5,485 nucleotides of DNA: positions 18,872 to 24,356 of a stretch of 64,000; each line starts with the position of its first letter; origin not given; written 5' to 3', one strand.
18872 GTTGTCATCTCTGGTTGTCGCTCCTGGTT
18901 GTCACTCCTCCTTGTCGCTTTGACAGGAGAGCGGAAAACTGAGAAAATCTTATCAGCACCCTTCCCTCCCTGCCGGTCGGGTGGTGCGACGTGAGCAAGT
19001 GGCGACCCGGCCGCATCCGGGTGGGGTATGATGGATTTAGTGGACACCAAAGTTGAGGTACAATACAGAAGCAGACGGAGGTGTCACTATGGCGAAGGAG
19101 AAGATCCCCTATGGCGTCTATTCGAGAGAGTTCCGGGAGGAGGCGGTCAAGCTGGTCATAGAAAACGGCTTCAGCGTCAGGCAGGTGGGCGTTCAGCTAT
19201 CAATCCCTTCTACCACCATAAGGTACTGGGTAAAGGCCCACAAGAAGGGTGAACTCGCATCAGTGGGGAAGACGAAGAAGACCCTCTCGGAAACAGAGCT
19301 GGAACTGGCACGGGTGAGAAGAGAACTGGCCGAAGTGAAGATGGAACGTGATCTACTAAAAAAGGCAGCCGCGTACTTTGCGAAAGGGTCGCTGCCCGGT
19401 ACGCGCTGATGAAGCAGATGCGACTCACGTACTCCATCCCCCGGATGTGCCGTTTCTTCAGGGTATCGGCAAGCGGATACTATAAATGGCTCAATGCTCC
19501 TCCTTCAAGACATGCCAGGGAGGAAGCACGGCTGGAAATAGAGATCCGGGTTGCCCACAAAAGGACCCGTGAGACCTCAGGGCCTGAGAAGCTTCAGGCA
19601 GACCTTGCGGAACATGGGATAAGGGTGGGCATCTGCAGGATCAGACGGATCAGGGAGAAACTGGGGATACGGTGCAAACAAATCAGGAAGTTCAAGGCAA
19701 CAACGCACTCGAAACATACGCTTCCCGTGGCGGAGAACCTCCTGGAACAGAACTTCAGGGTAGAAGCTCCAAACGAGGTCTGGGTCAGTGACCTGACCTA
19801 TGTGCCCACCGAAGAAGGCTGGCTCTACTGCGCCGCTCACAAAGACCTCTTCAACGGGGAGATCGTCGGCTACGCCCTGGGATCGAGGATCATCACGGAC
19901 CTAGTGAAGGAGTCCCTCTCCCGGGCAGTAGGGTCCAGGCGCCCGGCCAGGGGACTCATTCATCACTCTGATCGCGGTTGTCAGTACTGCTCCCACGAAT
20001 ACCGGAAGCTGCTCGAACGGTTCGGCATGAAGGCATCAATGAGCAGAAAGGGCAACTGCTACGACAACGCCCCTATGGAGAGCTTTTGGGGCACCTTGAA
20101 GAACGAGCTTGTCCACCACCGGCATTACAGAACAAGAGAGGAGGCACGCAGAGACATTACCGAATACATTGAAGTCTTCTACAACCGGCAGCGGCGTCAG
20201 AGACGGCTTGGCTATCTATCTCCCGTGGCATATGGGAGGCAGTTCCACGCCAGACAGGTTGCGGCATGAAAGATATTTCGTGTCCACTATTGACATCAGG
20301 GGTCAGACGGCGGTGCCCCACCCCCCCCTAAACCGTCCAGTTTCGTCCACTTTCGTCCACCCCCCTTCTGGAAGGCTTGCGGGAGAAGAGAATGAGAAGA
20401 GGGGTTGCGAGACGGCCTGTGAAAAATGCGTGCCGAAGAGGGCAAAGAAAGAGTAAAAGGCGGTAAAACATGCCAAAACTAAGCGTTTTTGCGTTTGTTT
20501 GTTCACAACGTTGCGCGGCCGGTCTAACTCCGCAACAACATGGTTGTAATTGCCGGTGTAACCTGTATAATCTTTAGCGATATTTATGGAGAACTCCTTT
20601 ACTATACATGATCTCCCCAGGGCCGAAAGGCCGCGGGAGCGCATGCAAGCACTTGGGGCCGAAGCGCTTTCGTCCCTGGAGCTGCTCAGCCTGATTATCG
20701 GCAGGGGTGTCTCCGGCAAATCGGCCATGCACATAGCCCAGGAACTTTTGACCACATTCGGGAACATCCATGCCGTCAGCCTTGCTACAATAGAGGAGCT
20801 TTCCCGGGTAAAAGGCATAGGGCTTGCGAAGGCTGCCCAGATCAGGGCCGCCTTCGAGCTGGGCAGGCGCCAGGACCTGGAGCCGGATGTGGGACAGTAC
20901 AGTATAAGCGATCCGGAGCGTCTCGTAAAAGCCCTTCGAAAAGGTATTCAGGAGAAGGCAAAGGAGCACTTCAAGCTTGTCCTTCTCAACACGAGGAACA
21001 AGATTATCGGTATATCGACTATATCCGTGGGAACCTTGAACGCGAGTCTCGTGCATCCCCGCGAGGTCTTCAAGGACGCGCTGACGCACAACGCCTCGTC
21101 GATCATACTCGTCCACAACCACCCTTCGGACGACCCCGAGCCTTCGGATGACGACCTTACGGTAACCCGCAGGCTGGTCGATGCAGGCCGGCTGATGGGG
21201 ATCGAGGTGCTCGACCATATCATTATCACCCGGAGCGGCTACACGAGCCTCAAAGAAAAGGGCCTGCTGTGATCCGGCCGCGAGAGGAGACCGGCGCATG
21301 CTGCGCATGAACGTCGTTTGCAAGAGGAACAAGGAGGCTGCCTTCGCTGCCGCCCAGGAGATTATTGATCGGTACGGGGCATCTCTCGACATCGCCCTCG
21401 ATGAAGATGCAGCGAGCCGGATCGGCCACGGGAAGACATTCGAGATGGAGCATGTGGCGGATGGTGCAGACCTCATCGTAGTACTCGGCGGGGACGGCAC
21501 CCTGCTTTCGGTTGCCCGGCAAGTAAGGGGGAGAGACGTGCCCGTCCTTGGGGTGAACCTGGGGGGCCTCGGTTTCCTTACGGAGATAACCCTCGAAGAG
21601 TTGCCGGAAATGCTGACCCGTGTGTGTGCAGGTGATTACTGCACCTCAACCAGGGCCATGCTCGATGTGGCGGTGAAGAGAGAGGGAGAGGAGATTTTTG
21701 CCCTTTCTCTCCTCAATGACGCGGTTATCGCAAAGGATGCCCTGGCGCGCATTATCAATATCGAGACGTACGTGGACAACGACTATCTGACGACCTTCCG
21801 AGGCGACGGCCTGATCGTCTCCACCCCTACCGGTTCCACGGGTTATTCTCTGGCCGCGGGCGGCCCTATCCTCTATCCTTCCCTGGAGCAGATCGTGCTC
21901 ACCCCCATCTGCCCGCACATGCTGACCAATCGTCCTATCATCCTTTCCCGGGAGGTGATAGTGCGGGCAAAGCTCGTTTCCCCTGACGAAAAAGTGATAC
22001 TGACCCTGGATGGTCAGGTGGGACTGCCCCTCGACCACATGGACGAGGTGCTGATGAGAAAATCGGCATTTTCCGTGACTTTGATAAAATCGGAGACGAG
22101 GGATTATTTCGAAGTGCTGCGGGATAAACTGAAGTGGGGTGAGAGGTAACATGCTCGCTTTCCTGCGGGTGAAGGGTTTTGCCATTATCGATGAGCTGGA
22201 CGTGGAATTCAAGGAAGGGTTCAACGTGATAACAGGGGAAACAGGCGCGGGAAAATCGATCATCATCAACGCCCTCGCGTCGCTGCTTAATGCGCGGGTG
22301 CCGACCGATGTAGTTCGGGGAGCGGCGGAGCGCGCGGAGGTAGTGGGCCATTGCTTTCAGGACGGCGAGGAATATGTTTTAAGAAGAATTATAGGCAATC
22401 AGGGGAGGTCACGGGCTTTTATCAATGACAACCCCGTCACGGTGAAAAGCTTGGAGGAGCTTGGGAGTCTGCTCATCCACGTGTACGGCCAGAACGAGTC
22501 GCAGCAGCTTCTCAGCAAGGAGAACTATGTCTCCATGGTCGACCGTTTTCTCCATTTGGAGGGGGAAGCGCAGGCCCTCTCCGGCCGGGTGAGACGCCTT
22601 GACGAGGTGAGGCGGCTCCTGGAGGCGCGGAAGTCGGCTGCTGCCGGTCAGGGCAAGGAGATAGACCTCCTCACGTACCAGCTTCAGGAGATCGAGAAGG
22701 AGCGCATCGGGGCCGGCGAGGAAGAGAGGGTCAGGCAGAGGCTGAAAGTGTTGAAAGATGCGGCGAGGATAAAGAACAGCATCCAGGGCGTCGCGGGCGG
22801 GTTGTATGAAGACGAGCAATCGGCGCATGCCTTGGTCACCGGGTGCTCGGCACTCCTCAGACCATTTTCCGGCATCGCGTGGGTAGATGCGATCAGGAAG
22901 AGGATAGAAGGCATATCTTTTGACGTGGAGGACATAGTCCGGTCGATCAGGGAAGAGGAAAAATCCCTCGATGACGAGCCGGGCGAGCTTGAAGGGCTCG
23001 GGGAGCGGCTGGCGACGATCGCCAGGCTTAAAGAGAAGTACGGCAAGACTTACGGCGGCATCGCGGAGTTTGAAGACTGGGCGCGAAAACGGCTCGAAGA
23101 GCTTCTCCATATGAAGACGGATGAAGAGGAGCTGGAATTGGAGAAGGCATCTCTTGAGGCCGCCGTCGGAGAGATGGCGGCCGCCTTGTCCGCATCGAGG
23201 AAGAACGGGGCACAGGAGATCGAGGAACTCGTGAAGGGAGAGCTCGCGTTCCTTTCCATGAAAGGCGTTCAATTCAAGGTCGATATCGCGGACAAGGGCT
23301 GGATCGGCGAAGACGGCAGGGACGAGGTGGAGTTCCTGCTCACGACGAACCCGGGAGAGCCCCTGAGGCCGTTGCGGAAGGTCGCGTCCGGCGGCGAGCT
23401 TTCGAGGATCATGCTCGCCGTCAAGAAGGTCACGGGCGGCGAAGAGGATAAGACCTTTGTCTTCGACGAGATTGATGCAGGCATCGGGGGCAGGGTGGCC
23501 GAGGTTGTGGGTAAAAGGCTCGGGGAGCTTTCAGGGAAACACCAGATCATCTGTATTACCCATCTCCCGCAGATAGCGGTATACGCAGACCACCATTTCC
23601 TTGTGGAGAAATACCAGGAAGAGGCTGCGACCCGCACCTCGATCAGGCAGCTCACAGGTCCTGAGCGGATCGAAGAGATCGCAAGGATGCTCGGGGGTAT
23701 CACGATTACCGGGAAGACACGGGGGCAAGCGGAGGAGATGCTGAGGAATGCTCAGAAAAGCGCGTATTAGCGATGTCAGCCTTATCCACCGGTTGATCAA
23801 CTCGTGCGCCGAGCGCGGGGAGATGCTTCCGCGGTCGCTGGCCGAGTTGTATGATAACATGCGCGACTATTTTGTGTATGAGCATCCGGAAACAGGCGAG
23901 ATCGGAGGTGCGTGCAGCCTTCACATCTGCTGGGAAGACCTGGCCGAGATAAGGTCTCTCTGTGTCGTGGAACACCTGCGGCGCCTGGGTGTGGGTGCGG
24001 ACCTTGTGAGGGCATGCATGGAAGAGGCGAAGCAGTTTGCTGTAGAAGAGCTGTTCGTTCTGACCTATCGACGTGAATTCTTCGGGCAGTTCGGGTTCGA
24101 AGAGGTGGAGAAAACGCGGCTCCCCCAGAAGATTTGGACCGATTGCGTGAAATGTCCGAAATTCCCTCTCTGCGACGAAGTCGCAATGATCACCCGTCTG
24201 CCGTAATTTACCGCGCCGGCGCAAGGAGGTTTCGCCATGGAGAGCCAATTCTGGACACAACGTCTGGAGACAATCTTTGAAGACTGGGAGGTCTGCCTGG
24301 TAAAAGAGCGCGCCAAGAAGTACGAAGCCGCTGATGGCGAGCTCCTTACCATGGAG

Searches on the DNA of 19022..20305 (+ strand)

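Call 73: search_dna_similar(query=window:19022-20305:+, collection=plasmids, mode=distant, max_rows=10)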
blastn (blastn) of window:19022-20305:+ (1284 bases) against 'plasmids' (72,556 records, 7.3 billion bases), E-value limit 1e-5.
Records with a match: 916; places in all: 1833; records where one place covers at least 80% of the query: 0.
Best place of each record, by identity: 90-95% 34; 80-90% 5; 60-80% 877.
By first word of the organism name: Escherichia 620; Shigella 133; Acinetobacter 35; Roseomonas 21; Burkholderia 14; Bradyrhizobium 11; Pseudomonas 10; Paraburkholderia 5; Methylobacterium 5; Ralstonia 5; and 34 more.
By predicted mobility (MOB-suite, as given by PLSDB): non-mobilizable 419; mobilizable 270; conjugative 227.
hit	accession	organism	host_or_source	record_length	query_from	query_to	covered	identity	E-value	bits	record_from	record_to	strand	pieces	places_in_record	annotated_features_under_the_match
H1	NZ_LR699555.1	Paraburkholderia dioscoreae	-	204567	242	1172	73%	65.9%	2e-60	241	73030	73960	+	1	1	IS3 family transposase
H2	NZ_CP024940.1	Paraburkholderia hospita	soil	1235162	275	1204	72%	65.8%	5e-56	226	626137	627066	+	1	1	record has no annotation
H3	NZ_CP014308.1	Burkholderia sp. PAMC 26561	single cell,lichen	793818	300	1172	68%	66.8%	7e-67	262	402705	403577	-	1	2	IS3 family transposase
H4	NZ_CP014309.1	Burkholderia sp. PAMC 26561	single cell,lichen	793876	300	1172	68%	66.8%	7e-67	262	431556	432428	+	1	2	IS3 family transposase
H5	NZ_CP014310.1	Burkholderia sp. PAMC 26561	single cell,lichen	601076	300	1172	68%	66.8%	7e-67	262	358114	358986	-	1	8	IS3 family transposase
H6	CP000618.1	Burkholderia vietnamiensis G4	-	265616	267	1172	71%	64.1%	5e-31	144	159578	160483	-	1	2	Integrase, catalytic region | transposase IS3/IS911 family protein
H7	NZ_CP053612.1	Burkholderia sp. MBR-1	-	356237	267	1172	71%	64.1%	5e-31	144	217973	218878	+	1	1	IS3-like element ISBvi4 family transposase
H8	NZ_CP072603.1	Burkholderia latens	Homo sapiens,sputum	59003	267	1172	71%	63.5%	8e-22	113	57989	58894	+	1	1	IS3 family transposase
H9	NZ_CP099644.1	Paraburkholderia fungorum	Arabidopsis thaliana,pure culture,leaf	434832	300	1172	68%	65.4%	2e-48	202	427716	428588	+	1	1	IS3 family transposase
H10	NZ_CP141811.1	Burkholderia thailandensis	Homo sapiens,tissue sample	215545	302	1172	68%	64.4%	1e-32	150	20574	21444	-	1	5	IS3 family transposase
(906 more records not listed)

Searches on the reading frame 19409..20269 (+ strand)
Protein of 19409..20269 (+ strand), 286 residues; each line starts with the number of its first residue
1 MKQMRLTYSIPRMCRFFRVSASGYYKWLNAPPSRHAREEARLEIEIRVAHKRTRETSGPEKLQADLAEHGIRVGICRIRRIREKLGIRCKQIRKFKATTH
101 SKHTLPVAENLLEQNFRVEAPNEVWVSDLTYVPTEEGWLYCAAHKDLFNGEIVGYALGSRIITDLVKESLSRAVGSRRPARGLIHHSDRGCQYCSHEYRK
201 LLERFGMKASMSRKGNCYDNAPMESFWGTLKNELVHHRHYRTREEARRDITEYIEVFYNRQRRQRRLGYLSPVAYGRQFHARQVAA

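Call 16: find_encoding_contigs(protein=window:19409-20269:+, flank=3000, max_places=10)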
Protein window:19409-20269:+ (286 aa): 19 contigs read that carry it; 10 places shown.
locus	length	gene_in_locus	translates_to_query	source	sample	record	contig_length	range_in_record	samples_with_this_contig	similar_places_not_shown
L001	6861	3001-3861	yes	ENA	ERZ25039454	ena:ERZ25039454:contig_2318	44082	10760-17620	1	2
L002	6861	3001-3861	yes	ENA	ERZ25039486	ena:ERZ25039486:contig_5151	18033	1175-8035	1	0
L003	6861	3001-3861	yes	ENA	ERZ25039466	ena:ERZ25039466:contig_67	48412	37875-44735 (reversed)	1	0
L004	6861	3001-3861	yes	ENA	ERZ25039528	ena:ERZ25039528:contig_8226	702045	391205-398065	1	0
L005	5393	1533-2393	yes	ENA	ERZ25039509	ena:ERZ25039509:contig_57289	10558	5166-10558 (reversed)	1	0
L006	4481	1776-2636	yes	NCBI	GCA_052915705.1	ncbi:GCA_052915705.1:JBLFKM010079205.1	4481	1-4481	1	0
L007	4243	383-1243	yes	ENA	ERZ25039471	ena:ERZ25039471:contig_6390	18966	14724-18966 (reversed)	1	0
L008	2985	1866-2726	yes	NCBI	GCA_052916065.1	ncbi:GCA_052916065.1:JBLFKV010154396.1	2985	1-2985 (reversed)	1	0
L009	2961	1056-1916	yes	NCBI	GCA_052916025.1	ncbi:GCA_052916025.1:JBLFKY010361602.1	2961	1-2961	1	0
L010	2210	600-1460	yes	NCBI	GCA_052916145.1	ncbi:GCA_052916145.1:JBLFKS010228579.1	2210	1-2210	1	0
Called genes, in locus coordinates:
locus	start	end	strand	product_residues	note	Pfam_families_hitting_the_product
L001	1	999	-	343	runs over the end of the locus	PF02142:MGS (faint)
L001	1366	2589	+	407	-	PF00872:Transposase_mut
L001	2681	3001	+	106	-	PF01527:HTH_Tnp_1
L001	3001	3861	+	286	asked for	PF13276:HTH_21, PF00665:rve, PF13683:rve_3, PF13333:rve_2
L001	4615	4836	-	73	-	-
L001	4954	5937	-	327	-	PF00294:PfkB (faint)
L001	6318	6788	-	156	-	PF07603:Lcl_C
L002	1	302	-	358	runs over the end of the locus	PF01548:DEDD_Tnp_IS110 (weak), PF02371:Transposase_20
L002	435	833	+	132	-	PF01527:HTH_Tnp_1 (weak)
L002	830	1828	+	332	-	PF00665:rve, PF13683:rve_3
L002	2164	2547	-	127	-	-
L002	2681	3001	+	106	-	PF01527:HTH_Tnp_1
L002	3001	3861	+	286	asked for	PF13276:HTH_21, PF00665:rve, PF13683:rve_3, PF13333:rve_2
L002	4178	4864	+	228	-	PF20582:UPF0758_N, PF12826:HHH_2 (weak), PF04002:RadC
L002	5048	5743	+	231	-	PF01513:NAD_kinase, PF20143:NAD_kinase_C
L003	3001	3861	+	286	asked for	PF13276:HTH_21, PF00665:rve, PF13683:rve_3, PF13333:rve_2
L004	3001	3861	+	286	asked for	PF13276:HTH_21, PF00665:rve, PF13683:rve_3, PF13333:rve_2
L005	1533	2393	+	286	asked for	PF13276:HTH_21, PF00665:rve, PF13683:rve_3, PF13333:rve_2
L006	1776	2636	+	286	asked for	PF13276:HTH_21, PF00665:rve, PF13683:rve_3, PF13333:rve_2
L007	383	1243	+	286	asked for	PF13276:HTH_21, PF00665:rve, PF13683:rve_3, PF13333:rve_2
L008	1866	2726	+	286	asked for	PF13276:HTH_21, PF00665:rve, PF13683:rve_3, PF13333:rve_2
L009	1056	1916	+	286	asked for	PF13276:HTH_21, PF00665:rve, PF13683:rve_3, PF13333:rve_2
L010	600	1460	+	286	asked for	PF13276:HTH_21, PF00665:rve, PF13683:rve_3, PF13333:rve_2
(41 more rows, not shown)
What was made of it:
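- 19022..20305 (+): IS3-family insertion sequence, copy 1 (1284 bp). orfA is 19089-19409; the A6G slippery site is 19358-19364; orfB runs to 20269. Pfam families HTH_Tnp_1, rve and rve_3 are on record for the called genes (call 16).
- On IS3 family insertion sequence (the two 1284-bp elements): Pfam rve, rve_3 and HTH_21 are on record for the called gene (call 16).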

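Call 75: search_protein_families(library=ncbifam, proteins=[window:19409-20269:+])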
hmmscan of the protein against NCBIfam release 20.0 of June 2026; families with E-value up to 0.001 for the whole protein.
window:19409-20269:+ (286 aa): 4 families
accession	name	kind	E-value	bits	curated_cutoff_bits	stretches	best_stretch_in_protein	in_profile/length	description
NF033516.0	transpos_IS3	equivalog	3.1e-101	339.3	160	1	2-275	95-368/369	IS3 family transposase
NF033577.2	transpos_IS481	equivalog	2.1e-19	70.2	224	1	8-273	14-281/284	IS481 family transposase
NF033545.0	transpos_IS630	equivalog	0.00022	20.8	100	0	38-128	60-150/299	IS630 family transposase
NF006918.0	PRK09409.1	subfamily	0.00029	20.5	597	1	155-280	165-289/301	IS2 transposase TnpB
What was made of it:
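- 19022..20305 (+): OrfB scores 339 bits against NF033516 (IS3 family; cut-off 160) (call 75).
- It is a confirmed IS3-family member (calls 16, 75).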

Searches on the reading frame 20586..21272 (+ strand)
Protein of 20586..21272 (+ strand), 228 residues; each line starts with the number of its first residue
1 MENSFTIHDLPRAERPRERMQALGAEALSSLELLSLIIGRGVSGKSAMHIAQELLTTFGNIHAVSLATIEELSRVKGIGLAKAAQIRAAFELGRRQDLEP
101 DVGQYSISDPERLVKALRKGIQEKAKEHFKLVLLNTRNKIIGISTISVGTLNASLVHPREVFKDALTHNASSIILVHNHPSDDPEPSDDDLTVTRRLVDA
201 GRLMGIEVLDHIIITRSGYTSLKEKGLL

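Call 11: search_protein_families(library=pfam, proteins=[window:20586-21272:+])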
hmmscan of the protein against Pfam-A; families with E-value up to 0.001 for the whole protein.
window:20586-21272:+ (228 aa): 5 families
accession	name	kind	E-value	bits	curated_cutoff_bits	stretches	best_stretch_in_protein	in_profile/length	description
PF04002.20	RadC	-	2.6e-45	153.7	22.1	1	107-227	1-121/121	RadC-like JAB domain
PF20582.4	UPF0758_N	-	6.2e-24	84.3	27.1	1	7-84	1-77/77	UPF0758 N-terminal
PF12826.13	HHH_2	-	3.8e-06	27.4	27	1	49-91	14-56/64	Helix-hairpin-helix motif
PF14520.12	HHH_5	-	0.00015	22.6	27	1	50-89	14-54/57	Helix-hairpin-helix domain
PF00633.29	HHH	-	0.00044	20.4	24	0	64-88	5-29/30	Helix-hairpin-helix motif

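Call 17: find_encoding_contigs(protein=window:20586-21272:+, flank=6000, max_places=10)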
Protein window:20586-21272:+ (228 aa): 10 contigs read that carry it; 7 places shown.
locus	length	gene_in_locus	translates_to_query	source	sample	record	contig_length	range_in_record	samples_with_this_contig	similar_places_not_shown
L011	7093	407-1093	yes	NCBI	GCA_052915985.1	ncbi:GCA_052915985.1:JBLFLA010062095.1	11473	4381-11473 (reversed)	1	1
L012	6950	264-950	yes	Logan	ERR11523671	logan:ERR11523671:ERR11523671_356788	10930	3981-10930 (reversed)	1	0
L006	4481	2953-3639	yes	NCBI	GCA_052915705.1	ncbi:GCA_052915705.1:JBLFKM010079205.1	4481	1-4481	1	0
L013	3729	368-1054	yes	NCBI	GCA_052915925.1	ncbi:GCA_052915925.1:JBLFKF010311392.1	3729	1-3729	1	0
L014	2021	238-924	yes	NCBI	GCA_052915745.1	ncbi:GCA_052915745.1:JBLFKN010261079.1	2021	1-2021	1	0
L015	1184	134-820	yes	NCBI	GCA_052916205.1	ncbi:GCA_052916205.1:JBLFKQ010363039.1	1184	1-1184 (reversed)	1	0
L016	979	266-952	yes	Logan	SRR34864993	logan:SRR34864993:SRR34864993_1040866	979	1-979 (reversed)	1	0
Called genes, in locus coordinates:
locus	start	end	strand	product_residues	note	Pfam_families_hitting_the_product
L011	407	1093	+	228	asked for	PF20582:UPF0758_N, PF12826:HHH_2 (weak), PF04002:RadC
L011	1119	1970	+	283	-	PF00781:DAGK_cat (weak), PF01513:NAD_kinase, PF20143:NAD_kinase_C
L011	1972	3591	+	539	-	PF02463:SMC_N, PF13476:AAA_23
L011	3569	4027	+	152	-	PF00583:Acetyltransf_1, PF13673:Acetyltransf_10 (weak), PF13508:Acetyltransf_7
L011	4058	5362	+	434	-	PF19290:PmbA_TldD_2nd, PF19289:PmbA_TldD_3rd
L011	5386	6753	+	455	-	PF13231:PMT_2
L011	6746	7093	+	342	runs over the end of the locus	PF00535:Glycos_transf_2, PF13641:Glyco_tranf_2_3, PF13632:Glyco_trans_2_3 (faint)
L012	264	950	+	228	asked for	PF20582:UPF0758_N, PF12826:HHH_2 (weak), PF04002:RadC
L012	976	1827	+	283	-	PF00781:DAGK_cat (weak), PF01513:NAD_kinase, PF20143:NAD_kinase_C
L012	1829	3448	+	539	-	PF02463:SMC_N, PF13476:AAA_23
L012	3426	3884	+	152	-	PF00583:Acetyltransf_1, PF13673:Acetyltransf_10 (weak), PF13508:Acetyltransf_7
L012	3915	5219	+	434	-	PF19290:PmbA_TldD_2nd, PF19289:PmbA_TldD_3rd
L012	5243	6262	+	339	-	PF13231:PMT_2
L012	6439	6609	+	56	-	-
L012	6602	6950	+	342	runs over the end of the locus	PF00535:Glycos_transf_2, PF13641:Glyco_tranf_2_3, PF13632:Glyco_trans_2_3 (faint)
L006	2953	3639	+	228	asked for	PF20582:UPF0758_N, PF12826:HHH_2 (weak), PF04002:RadC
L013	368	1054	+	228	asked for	PF20582:UPF0758_N, PF12826:HHH_2 (weak), PF04002:RadC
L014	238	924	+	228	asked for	PF20582:UPF0758_N, PF12826:HHH_2 (weak), PF04002:RadC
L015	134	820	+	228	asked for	PF20582:UPF0758_N, PF12826:HHH_2 (weak), PF04002:RadC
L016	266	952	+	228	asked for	PF20582:UPF0758_N, PF12826:HHH_2 (weak), PF04002:RadC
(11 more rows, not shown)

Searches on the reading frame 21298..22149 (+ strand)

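Call 11: search_protein_families(library=pfam, proteins=[window:21298-22149:+])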
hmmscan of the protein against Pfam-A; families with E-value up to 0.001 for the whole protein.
window:21298-22149:+ (283 aa): 3 families
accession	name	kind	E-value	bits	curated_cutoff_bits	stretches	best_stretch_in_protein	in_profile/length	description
PF20143.4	NAD_kinase_C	-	7.4e-34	116.6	23.7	1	139-264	1-125/126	ATP-NAD kinase C-terminal domain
PF01513.26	NAD_kinase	-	1.6e-20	74.2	25.5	1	51-114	67-130/130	ATP-NAD kinase N-terminal domain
PF00781.29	DAGK_cat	-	5.4e-06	26.5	23.6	1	12-83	15-84/125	Diacylglycerol kinase catalytic domain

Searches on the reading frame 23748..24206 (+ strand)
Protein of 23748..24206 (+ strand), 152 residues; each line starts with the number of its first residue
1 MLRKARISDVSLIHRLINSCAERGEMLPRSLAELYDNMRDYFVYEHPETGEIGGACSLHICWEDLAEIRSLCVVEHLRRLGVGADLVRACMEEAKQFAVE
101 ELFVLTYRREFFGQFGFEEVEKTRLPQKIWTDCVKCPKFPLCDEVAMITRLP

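Call 11: search_protein_families(library=pfam, proteins=[window:23748-24206:+])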
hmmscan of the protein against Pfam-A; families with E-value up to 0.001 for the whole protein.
window:23748-24206:+ (152 aa): 3 families
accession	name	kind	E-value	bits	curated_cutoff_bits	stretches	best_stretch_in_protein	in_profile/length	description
PF00583.31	Acetyltransf_1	-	6.2e-10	39.8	20.7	1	34-117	24-116/116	Acetyltransferase (GNAT) family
PF13508.13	Acetyltransf_7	-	7.6e-08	33.1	27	1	40-119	4-84/84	Acetyltransferase (GNAT) domain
PF13673.13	Acetyltransf_10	-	3.1e-06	27.6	23.6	1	31-124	22-114/128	Acetyltransferase (GNAT) domain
